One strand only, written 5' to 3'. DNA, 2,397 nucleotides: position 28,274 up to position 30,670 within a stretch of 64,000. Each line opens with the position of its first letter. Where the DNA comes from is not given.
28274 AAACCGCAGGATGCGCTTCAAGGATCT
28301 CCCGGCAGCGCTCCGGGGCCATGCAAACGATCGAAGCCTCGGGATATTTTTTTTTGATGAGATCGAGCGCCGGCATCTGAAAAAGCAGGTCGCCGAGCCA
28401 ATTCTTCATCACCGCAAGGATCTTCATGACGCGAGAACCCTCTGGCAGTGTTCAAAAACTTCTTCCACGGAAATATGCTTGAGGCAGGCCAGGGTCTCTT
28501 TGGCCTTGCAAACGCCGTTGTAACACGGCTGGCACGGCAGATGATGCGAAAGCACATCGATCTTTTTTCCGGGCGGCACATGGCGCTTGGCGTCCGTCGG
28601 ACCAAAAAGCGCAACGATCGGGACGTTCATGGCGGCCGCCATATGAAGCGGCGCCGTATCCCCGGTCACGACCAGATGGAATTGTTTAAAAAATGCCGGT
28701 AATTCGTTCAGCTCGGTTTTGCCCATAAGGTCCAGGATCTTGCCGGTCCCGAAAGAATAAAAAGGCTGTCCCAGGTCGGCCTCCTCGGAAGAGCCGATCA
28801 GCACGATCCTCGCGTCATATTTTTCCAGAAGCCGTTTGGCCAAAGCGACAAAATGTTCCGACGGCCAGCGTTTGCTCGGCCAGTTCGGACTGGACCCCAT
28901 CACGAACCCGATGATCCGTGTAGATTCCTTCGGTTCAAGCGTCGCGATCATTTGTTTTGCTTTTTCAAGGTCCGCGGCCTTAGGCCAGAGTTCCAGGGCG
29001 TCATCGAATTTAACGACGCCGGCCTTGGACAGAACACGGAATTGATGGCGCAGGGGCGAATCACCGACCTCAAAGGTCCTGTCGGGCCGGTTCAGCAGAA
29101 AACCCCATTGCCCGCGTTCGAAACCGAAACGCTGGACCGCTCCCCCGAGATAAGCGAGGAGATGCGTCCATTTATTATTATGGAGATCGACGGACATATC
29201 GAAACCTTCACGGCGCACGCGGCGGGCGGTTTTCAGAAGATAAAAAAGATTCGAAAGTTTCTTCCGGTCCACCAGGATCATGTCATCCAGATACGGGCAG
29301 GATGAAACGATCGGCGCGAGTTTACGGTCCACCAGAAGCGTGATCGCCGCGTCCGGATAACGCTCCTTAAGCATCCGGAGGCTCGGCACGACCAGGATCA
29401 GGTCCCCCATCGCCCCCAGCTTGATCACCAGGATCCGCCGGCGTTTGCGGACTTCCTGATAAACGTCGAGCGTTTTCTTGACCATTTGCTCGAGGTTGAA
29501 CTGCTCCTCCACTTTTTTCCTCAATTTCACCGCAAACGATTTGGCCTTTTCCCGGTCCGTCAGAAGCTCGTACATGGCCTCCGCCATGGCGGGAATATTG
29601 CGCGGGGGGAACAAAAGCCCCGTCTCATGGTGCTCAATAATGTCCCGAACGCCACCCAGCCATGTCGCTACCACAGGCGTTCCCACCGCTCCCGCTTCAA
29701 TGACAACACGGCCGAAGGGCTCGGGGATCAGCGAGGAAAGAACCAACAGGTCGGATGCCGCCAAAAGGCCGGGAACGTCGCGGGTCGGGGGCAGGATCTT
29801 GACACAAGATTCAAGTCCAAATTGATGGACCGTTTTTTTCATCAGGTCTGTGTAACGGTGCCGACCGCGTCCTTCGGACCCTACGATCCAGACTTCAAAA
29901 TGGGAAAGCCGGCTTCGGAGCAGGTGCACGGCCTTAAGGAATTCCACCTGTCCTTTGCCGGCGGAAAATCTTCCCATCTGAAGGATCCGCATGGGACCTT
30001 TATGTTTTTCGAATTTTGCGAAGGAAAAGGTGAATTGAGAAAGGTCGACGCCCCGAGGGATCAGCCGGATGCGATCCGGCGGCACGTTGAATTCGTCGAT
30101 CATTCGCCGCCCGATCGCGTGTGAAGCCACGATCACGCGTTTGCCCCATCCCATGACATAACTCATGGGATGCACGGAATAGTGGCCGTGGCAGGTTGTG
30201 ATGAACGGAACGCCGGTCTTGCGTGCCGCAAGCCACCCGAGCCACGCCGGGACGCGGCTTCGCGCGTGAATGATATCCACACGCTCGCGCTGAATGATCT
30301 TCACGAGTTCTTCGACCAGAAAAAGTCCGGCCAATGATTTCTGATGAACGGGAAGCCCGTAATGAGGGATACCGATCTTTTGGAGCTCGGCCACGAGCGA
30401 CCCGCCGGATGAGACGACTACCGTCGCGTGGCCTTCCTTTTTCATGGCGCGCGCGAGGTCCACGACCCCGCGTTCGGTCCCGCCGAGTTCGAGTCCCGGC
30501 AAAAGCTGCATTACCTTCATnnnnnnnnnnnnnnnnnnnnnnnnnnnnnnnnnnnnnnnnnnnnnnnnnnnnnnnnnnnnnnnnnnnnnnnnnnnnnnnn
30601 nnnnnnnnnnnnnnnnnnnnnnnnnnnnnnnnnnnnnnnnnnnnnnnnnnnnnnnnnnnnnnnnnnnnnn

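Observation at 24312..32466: Expanded LPS inner-core module: four tandem GT9 paralogs, a GT4-GT9 fusion and an LpxL-DUF1022 fusion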

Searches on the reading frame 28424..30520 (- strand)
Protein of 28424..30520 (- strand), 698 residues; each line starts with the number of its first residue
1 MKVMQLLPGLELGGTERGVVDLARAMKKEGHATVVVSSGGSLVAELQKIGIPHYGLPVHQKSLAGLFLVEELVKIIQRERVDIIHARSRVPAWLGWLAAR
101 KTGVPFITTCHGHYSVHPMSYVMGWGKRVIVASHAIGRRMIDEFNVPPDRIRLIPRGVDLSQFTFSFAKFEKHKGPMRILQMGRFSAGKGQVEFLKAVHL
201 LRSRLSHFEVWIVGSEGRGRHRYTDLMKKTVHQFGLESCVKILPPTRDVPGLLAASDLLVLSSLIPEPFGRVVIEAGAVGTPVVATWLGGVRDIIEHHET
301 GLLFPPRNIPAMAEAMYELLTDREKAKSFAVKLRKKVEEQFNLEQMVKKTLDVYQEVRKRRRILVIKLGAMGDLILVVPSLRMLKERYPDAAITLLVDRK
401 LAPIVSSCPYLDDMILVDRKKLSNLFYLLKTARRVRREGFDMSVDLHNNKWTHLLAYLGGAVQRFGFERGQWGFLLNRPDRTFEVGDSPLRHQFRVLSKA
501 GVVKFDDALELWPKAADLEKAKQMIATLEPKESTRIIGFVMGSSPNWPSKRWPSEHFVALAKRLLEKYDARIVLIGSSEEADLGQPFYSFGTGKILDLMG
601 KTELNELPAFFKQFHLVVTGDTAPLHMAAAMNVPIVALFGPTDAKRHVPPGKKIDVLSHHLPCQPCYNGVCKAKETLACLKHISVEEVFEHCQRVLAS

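Call 3: search_protein_families(library=pfam, proteins=[window:28424-30520:-], max_evalue=0.01)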
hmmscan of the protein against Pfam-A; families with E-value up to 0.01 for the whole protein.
window:28424-30520:- (698 aa): 7 families
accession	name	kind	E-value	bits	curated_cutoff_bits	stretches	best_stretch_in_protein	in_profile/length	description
PF00534.26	Glycos_transf_1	-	2.5e-33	115.5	26.4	1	165-331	4-167/172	Glycosyl transferases group 1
PF13439.12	Glyco_transf_4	-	2.6e-31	109.4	28.5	1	13-161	2-169/170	Glycosyltransferase Family 4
PF13692.12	Glyco_trans_1_4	-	1.5e-30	106.7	27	1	178-322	3-142/142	Glycosyl transferases group 1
PF01075.23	Glyco_transf_9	-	5.9e-30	104.8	22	1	430-675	3-245/247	Glycosyltransferase family 9 (heptosyltransferase)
PF13579.12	Glyco_trans_4_4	-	1.3e-17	65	29.7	1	13-157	1-158/158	Glycosyl transferase 4-like domain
PF13477.12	Glyco_trans_4_2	-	3.4e-08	34.2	23.4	1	21-113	15-109/139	Glycosyl transferase 4-like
PF20706.3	GT4-conflict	-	2.3e-06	27.3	26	1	171-347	192-382/385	Family 4 Glycosyltransferase in conflict systems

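Call 4: search_protein_families(library=ncbifam, proteins=[window:28424-30520:-], max_evalue=0.01)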
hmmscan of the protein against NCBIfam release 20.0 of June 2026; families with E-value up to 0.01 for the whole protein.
window:28424-30520:- (698 aa): 37 families (the best 25 are shown)
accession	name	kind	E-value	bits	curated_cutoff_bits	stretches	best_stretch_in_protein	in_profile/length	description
TIGR02195.1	heptsyl_trn_II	equivalog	8.1e-45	153.4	134.6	1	362-696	1-338/339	lipopolysaccharide heptosyltransferase II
NF041876.1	EPS_EpsE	equivalog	8.4e-39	133.9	400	1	60-345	93-384/389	exopolysaccharide biosynthesis GT4 family glycosyltransferase EpsE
TIGR03088.1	stp2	hypoth_equivalog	1.2e-37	129.8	409.05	1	4-357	5-373/374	TIGR03088 family PEP-CTERM/XrtA system glycosyltransferase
TIGR02193.1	heptsyl_trn_I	equivalog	1.2e-27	97.1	185.3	1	362-692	1-316/320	lipopolysaccharide heptosyltransferase I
TIGR03999.1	thiol_BshA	equivalog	4.5e-27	95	273.7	1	57-358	61-374/375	N-acetyl-alpha-D-glucosaminyl L-malate synthase BshA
TIGR02201.1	heptsyl_trn_III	equivalog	5.1e-26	91.5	170.2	1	362-654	1-301/344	putative lipopolysaccharide heptosyltransferase III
NF008162.0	PRK10916.1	equivalog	2.8e-24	85.9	569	1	362-656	2-304/348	ADP-heptose--LPS heptosyltransferase RfaF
TIGR03449.1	mycothiol_MshA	equivalog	1e-23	83.9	462.5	1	126-357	165-403/406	D-inositol-3-phosphate glycosyltransferase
TIGR02149.1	glgA_Coryne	subfamily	1.1e-23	84.1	302.4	1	125-357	136-390/391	glycogen synthase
NF007742.0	PRK10422.1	equivalog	7.7e-23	80.9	467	1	359-650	4-299/352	lipopolysaccharide core heptosyltransferase RfaQ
NF046085.1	XrtY_assoc_Gly1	equivalog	1.2e-17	63.8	400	1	146-358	179-385/387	XrtY-associated glycosyltransferase XYAG1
NF038011.1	PelF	equivalog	1.5e-17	63.9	100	1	145-354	276-489/489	GT4 family glycosyltransferase PelF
TIGR04047.1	MSMEG_0565_glyc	hypoth_equivalog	1.8e-17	63.5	259.85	1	80-356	86-373/373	MSMEG_0565 family glycosyltransferase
NF047684.1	TeichurnBiosyTuaC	equivalog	3.3e-17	62.5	550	1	77-358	103-390/391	teichuronic acid biosynthesis protein TuaC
NF053787.1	GlcN_PG_synth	equivalog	1.6e-16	60.1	480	1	150-357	165-359/361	N-acetylglucosaminyl phosphatidylglycerol synthase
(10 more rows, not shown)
